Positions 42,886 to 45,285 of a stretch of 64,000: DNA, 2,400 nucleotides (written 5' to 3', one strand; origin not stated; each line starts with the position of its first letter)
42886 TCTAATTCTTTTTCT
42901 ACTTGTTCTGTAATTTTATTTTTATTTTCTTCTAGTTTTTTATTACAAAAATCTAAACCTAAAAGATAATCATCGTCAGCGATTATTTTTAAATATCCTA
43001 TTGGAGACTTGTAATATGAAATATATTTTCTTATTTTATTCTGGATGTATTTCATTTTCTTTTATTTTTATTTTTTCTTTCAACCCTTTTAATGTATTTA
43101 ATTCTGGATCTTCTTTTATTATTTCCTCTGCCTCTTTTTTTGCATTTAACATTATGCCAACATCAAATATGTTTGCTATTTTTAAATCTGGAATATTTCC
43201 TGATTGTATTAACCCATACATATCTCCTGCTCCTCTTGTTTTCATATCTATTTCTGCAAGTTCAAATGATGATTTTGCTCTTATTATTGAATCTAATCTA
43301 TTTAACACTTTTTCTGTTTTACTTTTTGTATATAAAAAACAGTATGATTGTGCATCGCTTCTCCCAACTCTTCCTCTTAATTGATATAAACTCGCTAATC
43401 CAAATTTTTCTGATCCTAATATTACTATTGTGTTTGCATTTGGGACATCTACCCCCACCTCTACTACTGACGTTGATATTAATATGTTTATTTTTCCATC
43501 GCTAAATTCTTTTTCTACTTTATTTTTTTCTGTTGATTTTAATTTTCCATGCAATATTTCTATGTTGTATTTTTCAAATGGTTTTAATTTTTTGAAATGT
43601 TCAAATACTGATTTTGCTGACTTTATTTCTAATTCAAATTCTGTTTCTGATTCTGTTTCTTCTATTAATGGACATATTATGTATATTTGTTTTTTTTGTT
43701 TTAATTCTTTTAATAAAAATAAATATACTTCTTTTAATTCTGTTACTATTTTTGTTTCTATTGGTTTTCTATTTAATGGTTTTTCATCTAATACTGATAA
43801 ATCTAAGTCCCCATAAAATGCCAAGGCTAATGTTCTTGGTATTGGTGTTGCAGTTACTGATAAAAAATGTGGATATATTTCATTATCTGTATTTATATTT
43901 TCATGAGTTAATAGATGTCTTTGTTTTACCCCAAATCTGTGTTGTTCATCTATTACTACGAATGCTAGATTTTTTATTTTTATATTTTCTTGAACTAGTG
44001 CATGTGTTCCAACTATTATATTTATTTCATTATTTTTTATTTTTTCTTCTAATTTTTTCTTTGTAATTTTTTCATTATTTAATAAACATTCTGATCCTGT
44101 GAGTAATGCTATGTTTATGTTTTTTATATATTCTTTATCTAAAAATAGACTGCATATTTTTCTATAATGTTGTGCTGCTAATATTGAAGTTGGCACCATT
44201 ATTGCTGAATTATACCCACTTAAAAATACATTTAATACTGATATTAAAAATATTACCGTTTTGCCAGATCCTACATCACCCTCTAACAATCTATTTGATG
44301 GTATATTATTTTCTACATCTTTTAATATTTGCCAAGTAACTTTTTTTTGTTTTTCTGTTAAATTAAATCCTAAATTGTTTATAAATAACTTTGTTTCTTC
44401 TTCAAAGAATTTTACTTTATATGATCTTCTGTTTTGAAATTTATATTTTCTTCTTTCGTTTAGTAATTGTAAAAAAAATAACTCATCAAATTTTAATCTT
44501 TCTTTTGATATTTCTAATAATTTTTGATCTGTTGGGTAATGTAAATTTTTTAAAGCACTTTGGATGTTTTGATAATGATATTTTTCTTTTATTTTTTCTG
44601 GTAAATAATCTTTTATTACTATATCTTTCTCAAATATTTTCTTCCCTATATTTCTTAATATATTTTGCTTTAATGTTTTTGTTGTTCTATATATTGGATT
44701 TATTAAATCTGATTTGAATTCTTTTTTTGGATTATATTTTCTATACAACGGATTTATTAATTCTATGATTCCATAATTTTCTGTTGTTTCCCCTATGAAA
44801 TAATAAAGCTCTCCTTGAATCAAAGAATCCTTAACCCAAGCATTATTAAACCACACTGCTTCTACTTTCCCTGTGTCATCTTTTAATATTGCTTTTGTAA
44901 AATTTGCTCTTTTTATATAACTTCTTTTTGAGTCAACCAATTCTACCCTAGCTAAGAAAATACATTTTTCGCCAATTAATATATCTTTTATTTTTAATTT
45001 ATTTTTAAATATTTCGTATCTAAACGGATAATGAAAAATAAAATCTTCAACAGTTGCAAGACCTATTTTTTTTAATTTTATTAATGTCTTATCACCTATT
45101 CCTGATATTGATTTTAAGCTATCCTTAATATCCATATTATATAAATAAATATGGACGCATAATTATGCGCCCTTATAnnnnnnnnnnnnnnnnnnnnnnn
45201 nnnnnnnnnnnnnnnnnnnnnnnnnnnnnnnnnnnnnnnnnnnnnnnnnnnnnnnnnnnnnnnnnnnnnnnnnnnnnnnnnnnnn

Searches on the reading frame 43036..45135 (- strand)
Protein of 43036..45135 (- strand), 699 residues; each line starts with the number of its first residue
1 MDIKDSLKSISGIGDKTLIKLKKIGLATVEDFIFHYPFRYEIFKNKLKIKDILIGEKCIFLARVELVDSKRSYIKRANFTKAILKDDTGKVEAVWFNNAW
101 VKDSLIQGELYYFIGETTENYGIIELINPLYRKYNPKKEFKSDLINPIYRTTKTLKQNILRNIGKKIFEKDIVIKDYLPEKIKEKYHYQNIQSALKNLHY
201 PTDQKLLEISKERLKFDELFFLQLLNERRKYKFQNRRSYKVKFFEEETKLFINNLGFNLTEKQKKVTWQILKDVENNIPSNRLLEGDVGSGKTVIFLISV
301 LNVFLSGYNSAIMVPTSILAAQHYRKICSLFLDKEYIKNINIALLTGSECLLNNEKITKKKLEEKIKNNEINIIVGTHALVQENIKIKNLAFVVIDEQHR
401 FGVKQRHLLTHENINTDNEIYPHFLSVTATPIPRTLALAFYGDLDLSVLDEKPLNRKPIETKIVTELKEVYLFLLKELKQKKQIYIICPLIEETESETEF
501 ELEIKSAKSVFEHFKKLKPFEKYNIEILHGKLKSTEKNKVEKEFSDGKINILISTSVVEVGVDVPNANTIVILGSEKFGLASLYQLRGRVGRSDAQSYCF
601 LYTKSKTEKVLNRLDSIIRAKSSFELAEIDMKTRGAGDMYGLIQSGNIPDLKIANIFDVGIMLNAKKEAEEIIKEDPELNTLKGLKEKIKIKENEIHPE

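Call 44: search_protein_families(library=ncbifam, proteins=[window:43036-45135:-], max_evalue=0.00001)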
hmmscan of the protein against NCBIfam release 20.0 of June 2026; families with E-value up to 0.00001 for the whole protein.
window:43036-45135:- (699 aa): 33 families (the best 25 are shown)
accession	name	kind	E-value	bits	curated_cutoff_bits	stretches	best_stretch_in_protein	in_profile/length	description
NF008168.0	PRK10917.2-2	equivalog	1e-209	698.8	718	1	3-690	109-782/795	ATP-dependent DNA helicase RecG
NF008165.0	PRK10917.1-3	equivalog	1.1e-201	672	711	1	2-689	5-678/692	ATP-dependent DNA helicase RecG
TIGR00643.1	recG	equivalog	1.4e-177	592.3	659.4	1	24-666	1-625/629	ATP-dependent DNA helicase RecG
NF008170.0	PRK10917.2-4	equivalog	7e-171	570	975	1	2-695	128-818/826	ATP-dependent DNA helicase RecG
NF008163.0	PRK10917.1-1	equivalog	6.9e-147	490.7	796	1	6-679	10-674/692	ATP-dependent DNA helicase RecG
NF008167.0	PRK10917.2-1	equivalog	5.5e-146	487.7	995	2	138-689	164-729/744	ATP-dependent DNA helicase RecG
NF008164.0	PRK10917.1-2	equivalog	1.8e-142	476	785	1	6-685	14-683/704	ATP-dependent DNA helicase RecG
NF008166.0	PRK10917.1-4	equivalog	2.2e-139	465.7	864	1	15-680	21-688/705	ATP-dependent DNA helicase RecG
NF008169.0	PRK10917.2-3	equivalog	1.3e-98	331.1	555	1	16-648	6-583/610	ATP-dependent DNA helicase RecG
TIGR00580.2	mfd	equivalog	7.2e-98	329.1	800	1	235-649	410-801/907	transcription-repair coupling factor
NF007966.0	PRK10689.1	equivalog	1.4e-63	215.1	1329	1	236-655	578-974/1148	transcription-repair coupling factor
TIGR00595.1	priA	equivalog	1.8e-15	56.5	230.35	1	283-462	1-170/509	replication restart helicase PriA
TIGR04121.1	DEXH_lig_assoc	equivalog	1.9e-12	45.8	850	1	384-594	135-348/804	ligase-associated DNA damage response DEXH box helicase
NF004069.0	PRK05580.2-1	equivalog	3.8e-12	45.4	767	1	254-405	107-238/612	primosomal protein N'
NF004066.1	PRK05580.1-3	equivalog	5e-12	44.9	813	1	137-407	150-385/788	primosomal protein N'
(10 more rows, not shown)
